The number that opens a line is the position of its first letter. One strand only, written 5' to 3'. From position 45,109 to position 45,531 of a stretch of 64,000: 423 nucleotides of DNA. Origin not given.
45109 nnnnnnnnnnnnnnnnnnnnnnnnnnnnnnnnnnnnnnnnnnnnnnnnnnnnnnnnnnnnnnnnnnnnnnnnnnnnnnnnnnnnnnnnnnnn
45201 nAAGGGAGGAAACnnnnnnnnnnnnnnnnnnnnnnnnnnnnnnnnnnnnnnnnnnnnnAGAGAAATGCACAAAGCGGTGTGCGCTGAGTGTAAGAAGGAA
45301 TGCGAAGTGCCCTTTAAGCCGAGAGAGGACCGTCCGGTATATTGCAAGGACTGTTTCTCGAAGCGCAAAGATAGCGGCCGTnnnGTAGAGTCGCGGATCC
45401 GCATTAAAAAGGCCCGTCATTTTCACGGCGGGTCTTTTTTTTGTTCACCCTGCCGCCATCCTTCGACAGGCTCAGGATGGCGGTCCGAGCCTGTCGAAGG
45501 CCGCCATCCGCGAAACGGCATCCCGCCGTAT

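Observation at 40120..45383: Two CxxC-x17-CxxC paralogs, each partnered with a small lysine-rich ORF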

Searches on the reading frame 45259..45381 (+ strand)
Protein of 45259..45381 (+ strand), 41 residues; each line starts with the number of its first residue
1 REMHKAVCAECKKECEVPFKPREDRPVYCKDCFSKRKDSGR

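Call 34: find_homologous_proteins(query=window:45259-45381:+, max_evalue=0.001)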
Query seq(41 aa) (41 aa): 1393 proteins with E <= 0.001 among 1393 candidates; the best 120 are listed.
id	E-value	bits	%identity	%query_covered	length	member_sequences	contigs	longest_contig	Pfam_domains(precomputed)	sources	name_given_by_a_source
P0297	3.6e-20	87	98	100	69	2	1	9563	PF23477.2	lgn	-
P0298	8.9e-20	86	98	100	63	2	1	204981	PF23477.2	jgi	jgi:CxxC-x17-CxxC domain-containing protein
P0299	1.1e-19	85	98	100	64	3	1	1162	PF23477.2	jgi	jgi:CxxC-x17-CxxC domain-containing protein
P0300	2.2e-19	85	98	100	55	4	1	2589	PF23477.2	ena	-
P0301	2.6e-19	84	98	100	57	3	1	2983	PF23477.2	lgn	-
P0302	3.0e-19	84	95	100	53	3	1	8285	PF23477.2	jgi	jgi:CxxC-x17-CxxC domain-containing protein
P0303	3.2e-19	84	98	100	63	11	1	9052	PF23477.2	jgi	-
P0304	3.3e-19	84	98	100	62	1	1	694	PF23477.2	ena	-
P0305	3.7e-19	84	98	100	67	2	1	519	PF23477.2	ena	-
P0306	4.7e-19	83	98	100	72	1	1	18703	PF23477.2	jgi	jgi:CxxC-x17-CxxC domain-containing protein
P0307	7.2e-19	83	93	100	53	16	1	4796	PF23477.2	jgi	-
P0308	7.3e-19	83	93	100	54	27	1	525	PF23477.2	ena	-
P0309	9.4e-19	83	95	100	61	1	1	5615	PF23477.2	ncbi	-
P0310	9.8e-19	82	95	100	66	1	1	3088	PF23477.2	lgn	-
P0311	1.4e-18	82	90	100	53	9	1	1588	PF23477.2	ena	-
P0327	9.8e-18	79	88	100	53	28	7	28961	PF23477.2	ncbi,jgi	ncbi:MAG: CxxC-x17-CxxC domain-containing protein [Acidobacteriota bacterium]|jgi:CxxC-x17-CxxC doma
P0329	1.0e-17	79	90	100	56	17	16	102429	PF23477.2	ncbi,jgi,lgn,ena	ncbi:MAG: CxxC-x17-CxxC domain-containing protein [Candidatus Omnitrophota bacterium]|jgi:CxxC-x17-C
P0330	1.1e-17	79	88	100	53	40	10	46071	PF23477.2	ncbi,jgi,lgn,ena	-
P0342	1.8e-17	79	88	100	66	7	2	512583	PF23477.2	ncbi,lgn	-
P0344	2.0e-17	78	90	100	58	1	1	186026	PF23477.2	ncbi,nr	ncbi:MAG: DNA-directed RNA polymerase [Candidatus Omnitrophica bacterium]|nr:DNA-directed RNA polyme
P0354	2.7e-17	78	88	100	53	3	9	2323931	PF23477.2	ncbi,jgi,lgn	jgi:CxxC-x17-CxxC domain-containing protein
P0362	3.7e-17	78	95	95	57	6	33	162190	PF23477.2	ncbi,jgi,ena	jgi:CxxC-x17-CxxC domain-containing protein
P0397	1.1e-16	76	88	100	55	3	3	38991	PF23477.2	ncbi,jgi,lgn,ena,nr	ncbi:MAG: DNA-directed RNA polymerase [Omnitrophica bacterium RIFCSPLOWO2_01_FULL_45_10]|nr:MAG: DNA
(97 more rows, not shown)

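Call 35: find_encoding_contigs(protein=P0362, flank=4000, max_places=10)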
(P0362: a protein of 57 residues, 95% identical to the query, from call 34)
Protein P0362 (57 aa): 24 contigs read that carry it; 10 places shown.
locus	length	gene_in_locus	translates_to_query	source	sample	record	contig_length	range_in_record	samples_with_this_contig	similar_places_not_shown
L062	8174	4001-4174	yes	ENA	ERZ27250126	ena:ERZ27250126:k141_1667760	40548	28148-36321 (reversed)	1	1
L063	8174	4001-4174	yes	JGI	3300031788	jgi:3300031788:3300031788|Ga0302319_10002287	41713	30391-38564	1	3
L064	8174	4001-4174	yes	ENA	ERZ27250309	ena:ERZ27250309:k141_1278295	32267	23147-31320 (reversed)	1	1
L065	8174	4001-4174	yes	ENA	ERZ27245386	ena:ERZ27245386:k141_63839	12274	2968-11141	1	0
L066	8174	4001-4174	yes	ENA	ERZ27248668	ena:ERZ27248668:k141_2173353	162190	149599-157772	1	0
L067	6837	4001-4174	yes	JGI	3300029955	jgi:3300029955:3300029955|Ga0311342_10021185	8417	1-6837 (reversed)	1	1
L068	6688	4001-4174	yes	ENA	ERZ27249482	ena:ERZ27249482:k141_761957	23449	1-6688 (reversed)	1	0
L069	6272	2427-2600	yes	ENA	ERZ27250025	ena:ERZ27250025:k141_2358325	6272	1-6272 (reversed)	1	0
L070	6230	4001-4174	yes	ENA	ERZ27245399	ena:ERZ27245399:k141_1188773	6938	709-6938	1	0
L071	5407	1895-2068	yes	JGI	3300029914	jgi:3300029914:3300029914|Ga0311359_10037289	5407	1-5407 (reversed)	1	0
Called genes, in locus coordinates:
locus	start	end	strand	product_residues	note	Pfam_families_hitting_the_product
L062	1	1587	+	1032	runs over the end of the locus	PF00873:ACR_tran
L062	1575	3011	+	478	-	PF02321:OEP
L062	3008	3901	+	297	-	-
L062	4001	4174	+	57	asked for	PF23477:zf_Tbcl_2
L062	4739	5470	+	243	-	PF24481:CT398_CC (faint), PF02591:Zn_ribbon_9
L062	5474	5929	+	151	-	PF00075:RNase_H, PF13456:RVT_3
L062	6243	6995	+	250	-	PF20772:TACO1_YebC_N, PF01709:Transcrip_reg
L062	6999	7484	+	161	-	PF02075:RuvC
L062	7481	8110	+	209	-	PF01330:RuvA_N, PF14520:HHH_5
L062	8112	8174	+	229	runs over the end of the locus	PF04079:SMC_ScpB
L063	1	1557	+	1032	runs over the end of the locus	PF00873:ACR_tran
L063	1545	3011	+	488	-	PF02321:OEP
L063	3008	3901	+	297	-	-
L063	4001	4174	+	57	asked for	PF23477:zf_Tbcl_2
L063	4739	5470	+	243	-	PF24481:CT398_CC (faint), PF02591:Zn_ribbon_9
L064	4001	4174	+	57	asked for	PF23477:zf_Tbcl_2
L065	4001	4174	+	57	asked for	PF23477:zf_Tbcl_2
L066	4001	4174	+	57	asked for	PF23477:zf_Tbcl_2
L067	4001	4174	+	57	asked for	PF23477:zf_Tbcl_2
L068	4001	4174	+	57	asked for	PF23477:zf_Tbcl_2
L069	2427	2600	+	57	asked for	PF23477:zf_Tbcl_2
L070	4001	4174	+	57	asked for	PF23477:zf_Tbcl_2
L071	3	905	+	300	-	PF02321:OEP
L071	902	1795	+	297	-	-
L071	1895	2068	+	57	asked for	PF23477:zf_Tbcl_2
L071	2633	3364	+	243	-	PF24481:CT398_CC (faint), PF02591:Zn_ribbon_9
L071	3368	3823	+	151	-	PF00075:RNase_H, PF13456:RVT_3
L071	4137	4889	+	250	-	PF20772:TACO1_YebC_N, PF01709:Transcrip_reg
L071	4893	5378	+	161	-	PF02075:RuvC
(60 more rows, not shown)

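Call 36: find_encoding_contigs(protein=P0327, flank=4000, max_places=10)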
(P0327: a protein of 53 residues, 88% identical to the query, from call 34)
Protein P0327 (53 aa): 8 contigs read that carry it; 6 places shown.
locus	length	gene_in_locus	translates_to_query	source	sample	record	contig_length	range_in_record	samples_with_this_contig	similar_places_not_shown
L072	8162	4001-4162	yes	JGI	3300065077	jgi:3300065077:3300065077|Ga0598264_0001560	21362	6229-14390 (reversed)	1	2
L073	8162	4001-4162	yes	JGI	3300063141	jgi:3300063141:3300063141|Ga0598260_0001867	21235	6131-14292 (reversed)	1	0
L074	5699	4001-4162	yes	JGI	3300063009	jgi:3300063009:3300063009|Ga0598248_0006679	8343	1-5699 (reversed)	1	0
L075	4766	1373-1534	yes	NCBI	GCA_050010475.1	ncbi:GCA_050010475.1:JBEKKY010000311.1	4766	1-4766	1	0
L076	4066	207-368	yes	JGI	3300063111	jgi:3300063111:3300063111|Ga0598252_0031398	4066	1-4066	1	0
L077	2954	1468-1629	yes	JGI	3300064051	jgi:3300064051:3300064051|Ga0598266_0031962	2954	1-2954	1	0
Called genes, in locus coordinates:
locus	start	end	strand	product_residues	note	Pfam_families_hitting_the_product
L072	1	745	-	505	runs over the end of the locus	PF00890:FAD_binding_2, PF01134:GIDA (faint), PF01266:DAO, PF03486:HI0933_like (faint), PF07992:Pyr_redox_2 (faint), PF12831:FAD_oxidored, PF13738:Pyr_redox_3 (faint)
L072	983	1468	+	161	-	-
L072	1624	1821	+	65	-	PF09957:VapB_antitoxin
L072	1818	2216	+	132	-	PF01850:PIN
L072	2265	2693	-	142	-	-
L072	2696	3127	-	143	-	-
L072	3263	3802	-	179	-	-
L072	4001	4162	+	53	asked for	PF23477:zf_Tbcl_2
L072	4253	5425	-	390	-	PF00072:Response_reg, PF08668:HDOD, PF01966:HD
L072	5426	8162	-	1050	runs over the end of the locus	PF00989:PAS (weak), PF08447:PAS_3 (weak), PF13426:PAS_9 (weak), PF01590:GAF (weak), PF00989:PAS (weak), PF08447:PAS_3, PF00989:PAS (weak), PF02518:HATPase_c, +2 more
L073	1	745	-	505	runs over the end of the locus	PF00890:FAD_binding_2, PF01134:GIDA (faint), PF01266:DAO, PF03486:HI0933_like (faint), PF07992:Pyr_redox_2 (faint), PF12831:FAD_oxidored, PF13738:Pyr_redox_3 (faint)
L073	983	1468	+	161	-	-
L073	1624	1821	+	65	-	PF09957:VapB_antitoxin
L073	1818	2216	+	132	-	PF01850:PIN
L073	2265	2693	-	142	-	-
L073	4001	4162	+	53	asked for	PF23477:zf_Tbcl_2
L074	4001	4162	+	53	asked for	PF23477:zf_Tbcl_2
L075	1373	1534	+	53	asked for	PF23477:zf_Tbcl_2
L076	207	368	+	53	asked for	PF23477:zf_Tbcl_2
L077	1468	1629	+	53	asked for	PF23477:zf_Tbcl_2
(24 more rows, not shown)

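Call 41: find_encoding_contigs(protein=P0329, flank=2500, max_places=8)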
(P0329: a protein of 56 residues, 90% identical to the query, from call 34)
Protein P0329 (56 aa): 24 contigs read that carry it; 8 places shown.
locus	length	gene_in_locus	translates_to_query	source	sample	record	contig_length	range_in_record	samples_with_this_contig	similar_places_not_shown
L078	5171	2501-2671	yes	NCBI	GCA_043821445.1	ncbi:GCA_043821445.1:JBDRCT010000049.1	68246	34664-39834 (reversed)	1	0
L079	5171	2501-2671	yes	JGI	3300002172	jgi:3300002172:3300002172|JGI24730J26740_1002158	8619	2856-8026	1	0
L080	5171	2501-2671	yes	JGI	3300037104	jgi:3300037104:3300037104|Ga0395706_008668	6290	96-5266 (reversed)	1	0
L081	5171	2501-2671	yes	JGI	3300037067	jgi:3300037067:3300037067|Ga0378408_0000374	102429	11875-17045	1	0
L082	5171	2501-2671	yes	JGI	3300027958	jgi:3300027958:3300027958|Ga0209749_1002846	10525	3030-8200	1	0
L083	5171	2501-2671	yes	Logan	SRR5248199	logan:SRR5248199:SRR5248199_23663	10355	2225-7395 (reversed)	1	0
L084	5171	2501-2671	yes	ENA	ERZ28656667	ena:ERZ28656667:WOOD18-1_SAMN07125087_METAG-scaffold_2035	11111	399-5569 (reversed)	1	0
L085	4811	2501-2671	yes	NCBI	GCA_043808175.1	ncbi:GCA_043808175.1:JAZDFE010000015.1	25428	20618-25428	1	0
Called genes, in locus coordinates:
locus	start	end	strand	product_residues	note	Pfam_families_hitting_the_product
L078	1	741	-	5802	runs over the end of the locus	PF03130:HEAT_PBS (faint), PF13646:HEAT_2, PF00406:ADK, PF02985:HEAT (faint), PF13207:AAA_17 (weak), PF13646:HEAT_2 (weak), PF13646:HEAT_2, PF00625:Guanylate_kin, +3 more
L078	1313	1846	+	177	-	-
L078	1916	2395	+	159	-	-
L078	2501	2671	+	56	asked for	PF23477:zf_Tbcl_2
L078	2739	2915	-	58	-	-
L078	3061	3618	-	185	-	PF08712:Nfu_N, PF01106:NifU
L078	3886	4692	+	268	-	PF01791:DeoC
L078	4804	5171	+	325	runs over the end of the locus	PF08240:ADH_N, PF16912:Glu_dehyd_C (weak), PF00107:ADH_zinc_N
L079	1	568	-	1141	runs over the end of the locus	?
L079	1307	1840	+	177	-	-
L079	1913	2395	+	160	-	-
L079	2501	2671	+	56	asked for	PF23477:zf_Tbcl_2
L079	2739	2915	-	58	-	-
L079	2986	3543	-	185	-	PF08712:Nfu_N, PF01106:NifU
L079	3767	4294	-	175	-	-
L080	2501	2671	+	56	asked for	PF23477:zf_Tbcl_2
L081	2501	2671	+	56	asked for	PF23477:zf_Tbcl_2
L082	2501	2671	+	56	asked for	PF23477:zf_Tbcl_2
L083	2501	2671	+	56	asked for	PF23477:zf_Tbcl_2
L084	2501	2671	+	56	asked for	PF23477:zf_Tbcl_2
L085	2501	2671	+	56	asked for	PF23477:zf_Tbcl_2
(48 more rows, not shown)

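Call 42: find_encoding_contigs(protein=P0354, flank=2500, max_places=6)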
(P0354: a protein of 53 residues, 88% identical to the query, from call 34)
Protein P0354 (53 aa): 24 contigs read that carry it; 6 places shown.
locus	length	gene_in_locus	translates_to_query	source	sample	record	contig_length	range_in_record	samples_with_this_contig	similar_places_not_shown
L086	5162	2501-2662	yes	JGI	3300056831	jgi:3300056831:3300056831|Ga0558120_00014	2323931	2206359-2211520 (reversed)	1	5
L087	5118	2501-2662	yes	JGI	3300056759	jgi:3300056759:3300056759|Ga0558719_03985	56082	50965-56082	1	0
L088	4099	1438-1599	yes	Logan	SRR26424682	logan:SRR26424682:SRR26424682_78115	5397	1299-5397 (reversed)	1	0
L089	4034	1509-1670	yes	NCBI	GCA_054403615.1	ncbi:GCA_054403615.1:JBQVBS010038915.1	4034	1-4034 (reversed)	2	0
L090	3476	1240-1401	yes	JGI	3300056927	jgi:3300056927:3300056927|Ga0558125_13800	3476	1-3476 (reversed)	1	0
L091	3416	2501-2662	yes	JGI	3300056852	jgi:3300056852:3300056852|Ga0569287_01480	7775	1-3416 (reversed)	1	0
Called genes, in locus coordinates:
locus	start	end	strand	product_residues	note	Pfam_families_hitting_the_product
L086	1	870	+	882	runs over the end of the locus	PF13428:TPR_14 (faint), PF13181:TPR_8 (faint), PF13431:TPR_17 (faint), PF13414:TPR_11 (faint), PF13424:TPR_12 (faint), PF00515:TPR_1 (weak), PF07719:TPR_2 (weak), PF13432:TPR_16 (weak), +2 more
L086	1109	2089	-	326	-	PF13310:Virulence_RhuM, PF02661:Fic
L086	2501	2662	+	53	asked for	PF23477:zf_Tbcl_2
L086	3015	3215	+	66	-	PF00313:CSD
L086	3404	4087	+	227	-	PF02586:SRAP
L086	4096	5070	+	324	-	-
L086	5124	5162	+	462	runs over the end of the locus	PF13091:PLDc_2, PF00614:PLDc (weak)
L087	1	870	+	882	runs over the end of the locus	PF13428:TPR_14 (faint), PF13181:TPR_8 (faint), PF13431:TPR_17 (faint), PF13414:TPR_11 (faint), PF13424:TPR_12 (faint), PF00515:TPR_1 (weak), PF07719:TPR_2 (weak), PF13432:TPR_16 (weak), +2 more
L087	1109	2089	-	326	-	PF13310:Virulence_RhuM, PF02661:Fic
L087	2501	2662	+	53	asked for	PF23477:zf_Tbcl_2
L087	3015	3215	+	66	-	PF00313:CSD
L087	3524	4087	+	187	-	PF02586:SRAP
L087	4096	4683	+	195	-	-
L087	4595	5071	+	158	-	-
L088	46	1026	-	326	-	PF13310:Virulence_RhuM, PF02661:Fic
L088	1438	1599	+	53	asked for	PF23477:zf_Tbcl_2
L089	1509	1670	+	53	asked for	PF23477:zf_Tbcl_2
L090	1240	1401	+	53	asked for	PF23477:zf_Tbcl_2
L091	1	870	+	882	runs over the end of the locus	PF13428:TPR_14 (faint), PF13181:TPR_8 (faint), PF13431:TPR_17 (faint), PF13414:TPR_11 (faint), PF13424:TPR_12 (faint), PF00515:TPR_1 (weak), PF07719:TPR_2 (weak), PF13432:TPR_16 (weak), +2 more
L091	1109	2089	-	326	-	PF13310:Virulence_RhuM, PF02661:Fic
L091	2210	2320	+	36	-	-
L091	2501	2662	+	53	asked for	PF23477:zf_Tbcl_2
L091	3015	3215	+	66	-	PF00313:CSD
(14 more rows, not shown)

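Call 63: find_encoding_contigs(protein=P0344, flank=4000, max_places=2)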
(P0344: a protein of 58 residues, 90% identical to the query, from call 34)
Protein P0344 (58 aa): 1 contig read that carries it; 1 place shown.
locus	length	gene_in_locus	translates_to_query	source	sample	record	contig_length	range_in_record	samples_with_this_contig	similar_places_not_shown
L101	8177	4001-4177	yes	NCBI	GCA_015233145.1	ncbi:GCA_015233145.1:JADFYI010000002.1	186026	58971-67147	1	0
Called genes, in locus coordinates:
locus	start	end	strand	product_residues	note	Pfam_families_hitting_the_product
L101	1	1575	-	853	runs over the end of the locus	PF00512:HisKA (faint), PF00989:PAS (weak), PF08448:PAS_4, PF13426:PAS_9 (weak), PF00989:PAS, PF08448:PAS_4, PF13426:PAS_9, PF02518:HATPase_c, +1 more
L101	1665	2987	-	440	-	PF02836:Glyco_hydro_2_C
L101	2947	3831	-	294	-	PF01209:Ubie_methyltran (faint), PF13489:Methyltransf_23, PF13847:Methyltransf_31, PF08241:Methyltransf_11, PF08242:Methyltransf_12, PF13649:Methyltransf_25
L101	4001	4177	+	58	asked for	PF23477:zf_Tbcl_2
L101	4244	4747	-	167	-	PF05552:MS_channel_1st_1, PF21088:MS_channel_1st, PF00924:MS_channel_2nd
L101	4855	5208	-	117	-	PF01050:MannoseP_isomer, PF07883:Cupin_2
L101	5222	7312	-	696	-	PF00027:cNMP_binding, PF01734:Patatin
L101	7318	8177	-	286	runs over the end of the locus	PF00106:adh_short, PF08659:KR, PF13561:adh_short_C2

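Call 64: find_encoding_contigs(protein=P0342, flank=4000, max_places=2)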
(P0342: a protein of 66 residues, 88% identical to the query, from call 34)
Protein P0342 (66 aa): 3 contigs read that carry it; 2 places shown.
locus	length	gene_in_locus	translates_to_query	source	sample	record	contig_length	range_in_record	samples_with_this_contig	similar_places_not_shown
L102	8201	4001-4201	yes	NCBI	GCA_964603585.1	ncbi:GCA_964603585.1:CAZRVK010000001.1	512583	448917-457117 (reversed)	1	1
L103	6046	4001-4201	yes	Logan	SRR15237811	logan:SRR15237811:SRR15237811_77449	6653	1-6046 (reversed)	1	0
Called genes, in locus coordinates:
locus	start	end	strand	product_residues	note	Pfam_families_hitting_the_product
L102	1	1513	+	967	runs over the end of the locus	PF13629:T2SS-T3SS_pil_N, PF17210:SdrD_B (weak)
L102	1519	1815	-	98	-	-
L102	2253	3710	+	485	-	PF02310:B12-binding, PF04055:Radical_SAM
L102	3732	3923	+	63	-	-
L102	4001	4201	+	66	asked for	PF23477:zf_Tbcl_2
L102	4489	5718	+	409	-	PF00909:Ammonium_transp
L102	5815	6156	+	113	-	PF00543:P-II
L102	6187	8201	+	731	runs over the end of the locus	PF12437:GSIII_N, PF00120:Gln-synt_C, PF18318:Gln-synt_C-ter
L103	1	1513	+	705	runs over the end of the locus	?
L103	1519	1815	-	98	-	-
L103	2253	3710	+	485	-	PF02310:B12-binding, PF04055:Radical_SAM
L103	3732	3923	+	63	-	-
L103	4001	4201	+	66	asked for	PF23477:zf_Tbcl_2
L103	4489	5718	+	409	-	PF00909:Ammonium_transp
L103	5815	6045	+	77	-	?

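Call 65: find_encoding_contigs(protein=P0330, flank=4000, max_places=3)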
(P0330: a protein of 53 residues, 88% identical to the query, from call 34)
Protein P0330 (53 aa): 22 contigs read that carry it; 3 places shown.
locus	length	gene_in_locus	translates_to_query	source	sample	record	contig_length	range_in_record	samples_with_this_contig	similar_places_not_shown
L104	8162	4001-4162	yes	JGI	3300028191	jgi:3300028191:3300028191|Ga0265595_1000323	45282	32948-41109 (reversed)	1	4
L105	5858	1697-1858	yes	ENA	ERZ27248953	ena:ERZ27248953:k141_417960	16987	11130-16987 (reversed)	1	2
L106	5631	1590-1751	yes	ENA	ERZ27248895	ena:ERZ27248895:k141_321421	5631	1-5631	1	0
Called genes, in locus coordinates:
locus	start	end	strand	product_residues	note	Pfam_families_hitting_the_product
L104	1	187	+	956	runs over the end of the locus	PF07517:SecA_DEAD, PF01043:SecA_PP_bind, PF21090:P-loop_SecA, PF07516:SecA_SW, PF02810:SEC-C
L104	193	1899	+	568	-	PF20154:LNT_N, PF00795:CN_hydrolase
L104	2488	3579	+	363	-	PF00478:IMPDH (faint), PF03060:NMO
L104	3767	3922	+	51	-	-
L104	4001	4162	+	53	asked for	PF23477:zf_Tbcl_2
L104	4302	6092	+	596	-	PF08497:Radical_SAM_N, PF04055:Radical_SAM (weak), PF11842:DUF3362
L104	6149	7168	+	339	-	PF00224:PK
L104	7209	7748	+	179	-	PF00132:Hexapep, PF25087:GMPPB_C (faint), PF25084:LbH_EIF2B (faint), PF00132:Hexapep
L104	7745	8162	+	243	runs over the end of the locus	PF01209:Ubie_methyltran, PF02353:CMAS, PF03848:TehB, PF05175:MTS, PF13489:Methyltransf_23, PF13847:Methyltransf_31, PF08241:Methyltransf_11, PF08242:Methyltransf_12, +6 more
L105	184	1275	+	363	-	PF00478:IMPDH (faint), PF03060:NMO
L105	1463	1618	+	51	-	-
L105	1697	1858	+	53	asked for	PF23477:zf_Tbcl_2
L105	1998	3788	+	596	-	PF08497:Radical_SAM_N, PF04055:Radical_SAM (weak), PF11842:DUF3362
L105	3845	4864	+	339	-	PF00224:PK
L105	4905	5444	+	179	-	PF00132:Hexapep, PF25087:GMPPB_C (faint), PF25084:LbH_EIF2B (faint), PF00132:Hexapep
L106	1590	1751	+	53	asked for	PF23477:zf_Tbcl_2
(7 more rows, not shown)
